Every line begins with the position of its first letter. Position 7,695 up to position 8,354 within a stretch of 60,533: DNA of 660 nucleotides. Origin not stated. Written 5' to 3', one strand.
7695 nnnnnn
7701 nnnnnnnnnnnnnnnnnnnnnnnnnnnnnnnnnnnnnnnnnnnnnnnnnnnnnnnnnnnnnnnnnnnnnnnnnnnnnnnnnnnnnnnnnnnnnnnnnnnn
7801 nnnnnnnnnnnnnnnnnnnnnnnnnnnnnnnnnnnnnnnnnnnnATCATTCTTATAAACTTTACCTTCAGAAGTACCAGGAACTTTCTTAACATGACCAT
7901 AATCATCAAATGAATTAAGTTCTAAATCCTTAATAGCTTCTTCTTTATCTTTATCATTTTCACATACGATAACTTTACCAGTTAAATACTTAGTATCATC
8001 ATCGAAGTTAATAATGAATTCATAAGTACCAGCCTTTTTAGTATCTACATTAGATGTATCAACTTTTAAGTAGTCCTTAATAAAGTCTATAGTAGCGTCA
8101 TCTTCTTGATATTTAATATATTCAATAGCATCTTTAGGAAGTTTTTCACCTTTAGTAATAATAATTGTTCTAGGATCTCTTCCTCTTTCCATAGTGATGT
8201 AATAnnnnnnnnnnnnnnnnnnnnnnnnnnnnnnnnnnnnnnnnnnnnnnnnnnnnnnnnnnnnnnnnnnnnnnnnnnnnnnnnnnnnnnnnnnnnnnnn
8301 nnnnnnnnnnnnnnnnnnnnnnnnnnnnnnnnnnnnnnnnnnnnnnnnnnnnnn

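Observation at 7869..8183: In-frame insertion of about 105 aa in RNA polymerase beta-prime that resembles this genome's Ig-like surface-protein module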

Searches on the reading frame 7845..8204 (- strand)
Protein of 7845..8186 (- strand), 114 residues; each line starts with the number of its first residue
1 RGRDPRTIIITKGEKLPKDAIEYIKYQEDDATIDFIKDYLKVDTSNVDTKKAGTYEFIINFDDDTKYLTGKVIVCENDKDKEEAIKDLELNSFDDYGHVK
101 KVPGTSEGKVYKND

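Call 6: search_protein_families(library=pfam, proteins=[window:7845-8186:-], max_evalue=10)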
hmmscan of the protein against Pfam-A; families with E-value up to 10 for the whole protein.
seq(114 aa): 5 families
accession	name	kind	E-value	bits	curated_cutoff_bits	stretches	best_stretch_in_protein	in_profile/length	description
PF09148.16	DUF1934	-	0.0024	18.3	22.5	1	9-67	18-77/128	Domain of unknown function (DUF1934)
PF07523.18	Big_3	-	0.003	18.2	21.2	1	10-67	8-63/68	Bacterial Ig-like domain (group 3)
PF11178.13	DUF2963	-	0.0061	16.4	22.6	1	17-41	18-42/52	Protein of unknown function (DUF2963)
PF02186.21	TFIIE_beta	-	0.08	13.6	28.1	1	20-45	8-33/66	TFIIE beta subunit core domain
PF16403.11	Bact_surface_Ig-like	-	0.093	13.2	27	1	33-57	28-51/71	Bacterial surface protein, Ig-like domain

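Call 9: find_homologous_proteins(query=window:7854-8189:-, max_evalue=0.01)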
Query seq(112 aa): 5 candidates shared short words with the query, none scored E <= 0.01.

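Call 16: find_related_loci(query=A1, collection=genome_contigs, flank=6000)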
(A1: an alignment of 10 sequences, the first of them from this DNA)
Query A1 (120 aa) in genome_contigs; peptide patterns used: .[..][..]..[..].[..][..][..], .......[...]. (x = any residue, [..] = any of these).
36 stretches matched a pattern; 10 encode a relative of the query (tblastn E <= 1e-3); 10 distinct loci.
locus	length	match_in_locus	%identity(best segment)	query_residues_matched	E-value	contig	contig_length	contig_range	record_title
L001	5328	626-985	69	1-120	3e-53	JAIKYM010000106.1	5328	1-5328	MAG: Bacilli bacterium isolate RUI481 k141_13026746_flag=0_multi=13.9183_len=5328, whole genome shotgun sequence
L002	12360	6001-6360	63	1-120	3e-47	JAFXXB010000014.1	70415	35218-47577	MAG: Bacilli bacterium isolate RGIG6824 Sheep_Rumen-4__c421750, whole genome shotgun sequence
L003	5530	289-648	70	1-120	8e-47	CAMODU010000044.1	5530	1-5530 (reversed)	MAG: uncultured bacterium isolate SRR873606_bin.1_metaWRAP_v1.3_MAG genome assembly, contig: NODE_44411_length_5530_cov_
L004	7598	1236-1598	55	1-120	3e-35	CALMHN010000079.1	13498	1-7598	MAG TPA_asm: uncultured bacterium isolate SRR5007354_bin.6_CONCOCT_v1.1_MAG genome assembly, contig: ERZ778036.3858, who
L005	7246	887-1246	48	1-120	5e-26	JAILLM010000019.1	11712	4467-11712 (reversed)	MAG: Bacilli bacterium isolate RUI228 k141_9468469_flag=0_multi=17.9853_len=11712, whole genome shotgun sequence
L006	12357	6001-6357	46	1-119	6e-25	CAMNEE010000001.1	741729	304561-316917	MAG: uncultured Bacillales bacterium isolate SRR1222429_bin.164_metaWRAP_v1.3_MAG genome assembly, contig: NODE.2_length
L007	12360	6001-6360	48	1-120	7e-25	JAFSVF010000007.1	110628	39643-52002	MAG: Bacilli bacterium isolate RGIG3504 Goat_Rumen.Co__c548546, whole genome shotgun sequence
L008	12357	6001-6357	43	1-119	5e-23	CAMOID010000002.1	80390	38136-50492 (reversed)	MAG: uncultured Bacillales bacterium isolate SRR873601_bin.127_metaWRAP_v1.3_MAG genome assembly, contig: NODE_529_lengt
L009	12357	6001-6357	43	1-119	2e-22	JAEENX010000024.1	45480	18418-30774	MAG: Bacilli bacterium isolate Tb.RUG.273 NODE_5305107_length_45480_cov_1.699535, whole genome shotgun sequence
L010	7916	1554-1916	40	1-120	1e-20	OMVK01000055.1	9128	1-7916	uncultured bacterium isolate hRUG910 genome assembly, contig: NODE_11519_length_9128_cov_21.2157, whole genome shotgun s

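Call 19: predict_structure(alignment_id=A1)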
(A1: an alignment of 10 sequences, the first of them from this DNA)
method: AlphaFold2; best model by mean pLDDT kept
length: 120 residues; sequences in the alignment: 10
mean_pLDDT: 73.3   pTM: 0.62
mean pLDDT of the five models: 73.3, 72.2, 72.0, 71.7, 67.5
residues with pLDDT >= 90: 2; 70-90: 83; 50-70: 10; < 50: 25
segments of 3 or more residues with pLDDT < 50: 1-6, 101-109, 111-120
pLDDT, mean of each block of 10 residues (from residue 1): 51 87 86 75 86 88 88 87 82 64 47 41
secondary structure, 60 per line:
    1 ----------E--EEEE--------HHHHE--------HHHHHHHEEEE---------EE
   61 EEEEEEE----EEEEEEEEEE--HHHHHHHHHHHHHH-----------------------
elements in order: E14-17 H26-29 H39-45 E46-49 E59-67 E72-81 H84-97

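Call 22: fold_search(model_id=the predicted structure, library=pdb)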
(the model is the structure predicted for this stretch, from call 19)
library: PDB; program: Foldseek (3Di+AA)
matches with E <= 10: 840; with E <= 0.001: 0
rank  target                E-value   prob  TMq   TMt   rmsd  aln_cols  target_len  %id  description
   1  6s5z_A                1.8e-03  1.00  0.41  0.55   3.7        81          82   16  Structure of Rib R28N from Streptococcus pyogenes (released 2019-12-11)
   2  6s5z_B                3.4e-03  1.00  0.41  0.57   3.8        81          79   16  Structure of Rib R28N from Streptococcus pyogenes (released 2019-12-11)
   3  8yk7                  2.1e-02  0.99  0.41  0.56   3.4        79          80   14  Structure of Rib domain from surface adhesin of Limosilactobacillus reuteri (released 2024-09-11)
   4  8c8g_B                5.2e-02  0.80  0.34  0.05   5.5        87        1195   17  Cryo-EM structure of BoNT/Wo-NTNH complex (released 2023-10-04)
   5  4hmc                  9.3e-02  0.54  0.30  0.08   6.2        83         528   17  Crystal structure of cold-adapted chitinase from Moritella marina (released 2013-05-01)
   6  4mb3                  1.0e-01  0.57  0.30  0.08   6.3        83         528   16  Crystal structure of E153Q mutant of cold-adapted chitinase from Moritella marina (released 2014-03-19)
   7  8rw9_H                2.0e-01  0.14  0.24  0.19   7.9        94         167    8  Domains 1 and 2 of Bacillus anthracis Sap S-layer in complex with Nb694 (released 2024-11-20)
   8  7nit_B                2.3e-01  0.57  0.34  0.04   7.0        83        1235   17  X-ray structure of a multidomain BbgIII from Bifidobacterium bifidum (released 2021-12-22)
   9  9fbo_A                2.5e-01  0.66  0.36  0.11   6.0        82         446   18  Deletion mutant of chitinase MmChi60 (released 2025-05-28)
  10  8q2h                  2.5e-01  0.23  0.28  0.04   5.4        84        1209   17  beta-galactosidase from Bacillus circulans (released 2024-10-16)
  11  7nit_C                5.4e-01  0.33  0.35  0.04   6.0        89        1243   15  X-ray structure of a multidomain BbgIII from Bifidobacterium bifidum (released 2021-12-22)
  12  2gjt_B                6.2e-01  0.10  0.27  0.15   8.2        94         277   12  Crystal structure of the human receptor phosphatase PTPRO (released 2006-05-02)
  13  2l04_MODEL_1_A        6.6e-01  0.18  0.29  0.37  12.6        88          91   11  The Solution Structure of the C-terminal Ig-like Domain of the Bacteriophage Lambda Tail Tube Protein (released 2010-09-22)
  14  3d05                  6.6e-01  0.13  0.18  0.13   3.9        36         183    8  Human p53 core domain with hot spot mutation R249S (II) (released 2009-01-20)
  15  7jrm                  7.5e-01  0.16  0.29  0.09   7.2        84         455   12  The structure of CBM51-2 and INT domains from Clostridium perfringens ZmpB (released 2021-02-03)
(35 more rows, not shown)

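Call 25: search_protein_representatives(alignment_id=A1)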
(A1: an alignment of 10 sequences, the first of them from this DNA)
Query: 10 sequences, 120 profile positions. Proteins with E-value up to 0.001 (for the whole library): 141; up to 1e-10: 20; up to 1e-30: 2. The best 141 are listed.
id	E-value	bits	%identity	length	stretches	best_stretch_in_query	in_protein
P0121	1.2e-37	144.8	-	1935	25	45-66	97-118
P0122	2.3e-31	124.6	-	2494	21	47-90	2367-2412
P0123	2.0e-26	108.6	-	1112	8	13-98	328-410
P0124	5.8e-19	84.5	-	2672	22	42-88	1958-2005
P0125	3.2e-17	78.9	-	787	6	13-88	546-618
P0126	2.2e-15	73.0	-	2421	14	48-91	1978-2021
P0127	2.8e-15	72.6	-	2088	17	50-91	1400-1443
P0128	3.8e-14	69.0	-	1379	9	47-87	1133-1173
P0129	2.8e-12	62.9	-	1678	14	47-82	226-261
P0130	4.4e-12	62.3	-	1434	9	41-87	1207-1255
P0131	6.4e-12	61.8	-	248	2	12-96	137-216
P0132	7.5e-12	61.6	-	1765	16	45-88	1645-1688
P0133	8.9e-12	61.3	-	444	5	13-89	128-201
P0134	1.3e-11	60.8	-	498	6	47-89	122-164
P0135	1.9e-11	60.3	-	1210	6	56-84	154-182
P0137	3.7e-11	59.3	-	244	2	13-108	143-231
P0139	6.4e-11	58.6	-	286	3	11-84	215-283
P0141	2.7e-10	56.6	-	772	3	26-105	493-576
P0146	3.7e-09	52.9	-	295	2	11-105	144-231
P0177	1.0e-06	45.0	-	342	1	11-101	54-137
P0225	1.1e-04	38.4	-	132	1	12-97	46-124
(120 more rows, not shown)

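Call 26: search_protein_families(library=pfam, proteins=[P0123, P0125, P0131, P0133, P0137, P0139, P0141, P0146, P0177, P0225], max_evalue=0.001)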
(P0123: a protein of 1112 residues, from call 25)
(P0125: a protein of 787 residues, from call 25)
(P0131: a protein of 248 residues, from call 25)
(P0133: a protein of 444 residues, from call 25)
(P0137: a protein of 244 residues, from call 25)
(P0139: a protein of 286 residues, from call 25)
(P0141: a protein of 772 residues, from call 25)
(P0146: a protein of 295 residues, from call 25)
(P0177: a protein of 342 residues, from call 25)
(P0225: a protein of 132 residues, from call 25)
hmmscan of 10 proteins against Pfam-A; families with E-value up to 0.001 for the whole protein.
P0123 (1112 aa): 22 families
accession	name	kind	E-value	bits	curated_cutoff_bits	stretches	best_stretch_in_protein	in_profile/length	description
PF16403.11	Bact_surface_Ig-like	-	2.1e-71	236.4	27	8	409-478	6-71/71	Bacterial surface protein, Ig-like domain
PF08239.17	SH3_3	-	1.2e-55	185.9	27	4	104-155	1-54/54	Bacterial SH3 domain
PF07523.18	Big_3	-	5e-33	113.6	21.2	4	330-393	7-66/68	Bacterial Ig-like domain (group 3)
PF18981.6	InlK_D3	-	1.6e-29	102.3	25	4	405-478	1-75/75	Internalin K domain (D3/D4)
PF06347.19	SH3_4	-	1e-22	80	24.1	2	40-89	4-54/56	Bacterial SH3 domain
PF00801.26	PKD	-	1.5e-12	47.8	23.5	0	608-630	54-76/80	PKD domain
PF15418.12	DUF4625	-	9e-12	45.8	27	0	369-393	104-128/131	Domain of unknown function (DUF4625)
PF18911.6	PKD_4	-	2.2e-11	44.1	27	0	609-635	58-85/85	PKD domain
PF07653.23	SH3_2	-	7.7e-11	41.9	21.8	0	192-226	17-52/55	Variant SH3 domain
PF22091.2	DUF6941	-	7.2e-08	33.3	27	0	366-470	46-120/125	Family of unknown function (DUF6941)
PF08428.16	Rib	-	8.5e-08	33.2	27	0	408-479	8-75/76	Rib domain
PF07532.17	Big_4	-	2.4e-07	30.6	22.1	0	520-535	37-53/59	Bacterial Ig-like domain (group 4)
PF22352.2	K319L-like_PKD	-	3.3e-07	30.7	27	0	352-395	42-84/84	K319L-like, PKD domain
PF00018.34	SH3_1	-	2.7e-06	27.3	22.9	0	195-221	18-46/48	SH3 domain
PF00188.32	CAP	-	4.6e-06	27.9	21.1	1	977-1089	2-103/117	Cysteine-rich secretory protein family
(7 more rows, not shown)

P0125 (787 aa): 22 families
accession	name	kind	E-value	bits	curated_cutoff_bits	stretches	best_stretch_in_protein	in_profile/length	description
PF16403.11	Bact_surface_Ig-like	-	1.8e-51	172.5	27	6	542-613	4-71/71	Bacterial surface protein, Ig-like domain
PF08239.17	SH3_3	-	1.4e-37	128.1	27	3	71-122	1-54/54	Bacterial SH3 domain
PF18981.6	InlK_D3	-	5.3e-18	65.3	25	0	285-359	1-75/75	Internalin K domain (D3/D4)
PF05345.18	He_PIG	-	2e-14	54.2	24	0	326-359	61-95/96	Putative Ig domain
PF06347.19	SH3_4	-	7.1e-14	51.8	24.1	2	144-192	5-53/56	Bacterial SH3 domain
PF07495.19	Y_Y_Y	-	6.3e-13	48.9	26.6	0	333-358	36-63/65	Y_Y_Y domain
PF18911.6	PKD_4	-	8.5e-13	48.6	27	0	333-358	58-84/85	PKD domain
PF22352.2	K319L-like_PKD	-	3.9e-12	46.5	27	0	324-359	52-84/84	K319L-like, PKD domain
PF22091.2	DUF6941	-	1.2e-10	42.2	27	0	415-518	47-117/125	Family of unknown function (DUF6941)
PF15418.12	DUF4625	-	3e-09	37.7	27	0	501-529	102-130/131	Domain of unknown function (DUF4625)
PF19077.6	Big_13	-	8.9e-09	36.2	27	0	329-358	69-99/102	Bacterial Ig-like domain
PF17963.7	Big_9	-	1.6e-08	35.8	23.6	0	623-697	2-88/89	Bacterial Ig domain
PF00801.26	PKD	-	1.7e-08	34.7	23.5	0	333-353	55-75/80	PKD domain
PF24384.1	Ig_TMM62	-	2.6e-07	30.8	27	0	415-436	95-116/128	TMEM62 Ig-like domain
PF20164.4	GspA_SrpA_N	-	1.5e-06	29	27.4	0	659-703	73-115/117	GspA/SrpA SigLec-like domain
PF08428.16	Rib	-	0.00028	21.9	27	0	716-785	9-74/76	Rib domain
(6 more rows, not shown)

P0131 (248 aa): 0 families

P0133 (444 aa): 21 families
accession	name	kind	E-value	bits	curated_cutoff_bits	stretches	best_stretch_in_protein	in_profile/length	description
PF16403.11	Bact_surface_Ig-like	-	3.2e-44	149.3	27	5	290-354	4-65/71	Bacterial surface protein, Ig-like domain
PF07523.18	Big_3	-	6e-23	81.3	21.2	3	130-193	7-68/68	Bacterial Ig-like domain (group 3)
PF18981.6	InlK_D3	-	2.2e-16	60.1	25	0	287-355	1-69/75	Internalin K domain (D3/D4)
PF17963.7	Big_9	-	5.8e-15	56.4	23.6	0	119-193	2-88/89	Bacterial Ig domain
PF05345.18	He_PIG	-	4e-13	50.1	24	0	163-195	62-95/96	Putative Ig domain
PF24547.1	DUF7601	-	7.6e-12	46.3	27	2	161-223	10-71/116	Domain of unknown function (DUF7601)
PF22352.2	K319L-like_PKD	-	8.8e-11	42.1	27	0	246-276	54-84/84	K319L-like, PKD domain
PF15418.12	DUF4625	-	2.9e-10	41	27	0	169-193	104-128/131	Domain of unknown function (DUF4625)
PF18911.6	PKD_4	-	1.2e-08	35.4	27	0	249-276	57-85/85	PKD domain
PF00801.26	PKD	-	1e-07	32.3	23.5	0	168-190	54-76/80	PKD domain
PF19077.6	Big_13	-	1.9e-07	32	27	0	247-275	70-99/102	Bacterial Ig-like domain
PF07495.19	Y_Y_Y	-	3.6e-07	30.4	26.6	0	168-195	35-64/65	Y_Y_Y domain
PF22091.2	DUF6941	-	3.9e-07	30.9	27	0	3-99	51-116/125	Family of unknown function (DUF6941)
PF00028.23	Cadherin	-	2.7e-06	28.1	28.8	0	165-195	59-90/93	Cadherin domain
PF20164.4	GspA_SrpA_N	-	6.3e-06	27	27.4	0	153-200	71-116/117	GspA/SrpA SigLec-like domain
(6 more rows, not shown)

P0137 (244 aa): 2 families
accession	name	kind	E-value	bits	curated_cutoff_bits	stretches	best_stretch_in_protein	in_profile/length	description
PF14699.12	hGDE_N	-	3.3e-06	27.5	22.1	0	164-196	38-67/92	N-terminal domain from the human glycogen debranching enzyme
PF16403.11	Bact_surface_Ig-like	-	0.00052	20.4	27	0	166-202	29-62/71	Bacterial surface protein, Ig-like domain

P0139 (286 aa): 1 family
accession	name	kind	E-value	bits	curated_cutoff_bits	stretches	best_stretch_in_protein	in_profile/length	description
PF14699.12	hGDE_N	-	0.00046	20.7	22.1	0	100-120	48-68/92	N-terminal domain from the human glycogen debranching enzyme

P0141 (772 aa): 3 families
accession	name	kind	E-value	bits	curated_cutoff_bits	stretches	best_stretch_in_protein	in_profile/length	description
PF17936.7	Big_6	-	6.6e-09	36.3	27.6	1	70-139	13-82/83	Bacterial Ig domain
PF18884.5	TSP3_bac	-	1.6e-08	34.7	25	1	724-745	1-22/22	Bacterial TSP3 repeat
PF19258.4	KxYKxGKxW_sig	-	5.4e-05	23.5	23.6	1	12-42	10-40/41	KxYKxGKxW signal peptide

P0146 (295 aa): 1 family
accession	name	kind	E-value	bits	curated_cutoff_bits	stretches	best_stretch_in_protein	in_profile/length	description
PF14699.12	hGDE_N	-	3.4e-05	24.3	22.1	0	104-126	47-69/92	N-terminal domain from the human glycogen debranching enzyme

P0177 (342 aa): 0 families

P0225 (132 aa): 0 families

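Call 62: search_protein_families(library=pfam, alignment_id=A1, max_evalue=0.1)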
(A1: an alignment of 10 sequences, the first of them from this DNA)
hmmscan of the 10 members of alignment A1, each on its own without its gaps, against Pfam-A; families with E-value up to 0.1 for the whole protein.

A. member 1, seq(120 aa): 4 families
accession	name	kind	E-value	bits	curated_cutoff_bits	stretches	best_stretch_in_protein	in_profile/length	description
PF09148.16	DUF1934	-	0.002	18.6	22.5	1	13-73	16-77/128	Domain of unknown function (DUF1934)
PF07523.18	Big_3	-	0.0039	17.9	21.2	1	16-73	8-63/68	Bacterial Ig-like domain (group 3)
PF11178.13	DUF2963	-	0.0068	16.2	22.6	1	23-47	18-42/52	Protein of unknown function (DUF2963)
PF02186.21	TFIIE_beta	-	0.088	13.5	28.1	0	26-51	8-33/66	TFIIE beta subunit core domain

B. families by the number of members that match (of 10 scanned): 13 families
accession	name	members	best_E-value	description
PF07523.18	Big_3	3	0.0039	Bacterial Ig-like domain (group 3)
PF08428.16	Rib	3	0.0093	Rib domain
PF16403.11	Bact_surface_Ig-like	2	0.0068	Bacterial surface protein, Ig-like domain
PF14699.12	hGDE_N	2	0.023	N-terminal domain from the human glycogen debranching enzyme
PF08950.16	DUF1861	1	0.0015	Protein of unknown function (DUF1861)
PF09148.16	DUF1934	1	0.002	Domain of unknown function (DUF1934)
PF11178.13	DUF2963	1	0.0068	Protein of unknown function (DUF2963)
PF14262.12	Cthe_2159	1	0.029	Carbohydrate-binding domain-containing protein Cthe_2159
PF03948.19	Ribosomal_L9_C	1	0.033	Ribosomal protein L9, C-terminal domain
PF03471.22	CorC_HlyC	1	0.036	Transporter associated domain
PF24711.1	YxiG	1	0.078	YxiG-like protein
PF02186.21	TFIIE_beta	1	0.088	TFIIE beta subunit core domain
PF09136.16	Glucodextran_B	1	0.094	Glucodextranase, domain B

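Call 69: find_homologous_proteins(query=A1, max_evalue=0.001)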
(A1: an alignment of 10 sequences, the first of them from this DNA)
Query A1 (10 sequences) (120 aa, profile of the alignment): 1 proteins with E <= 0.001 among 831 candidates.
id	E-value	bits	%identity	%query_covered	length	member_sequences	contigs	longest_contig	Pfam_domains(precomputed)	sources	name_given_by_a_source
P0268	3.1e-5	42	44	30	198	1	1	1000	PF00623.26,PF04983.24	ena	-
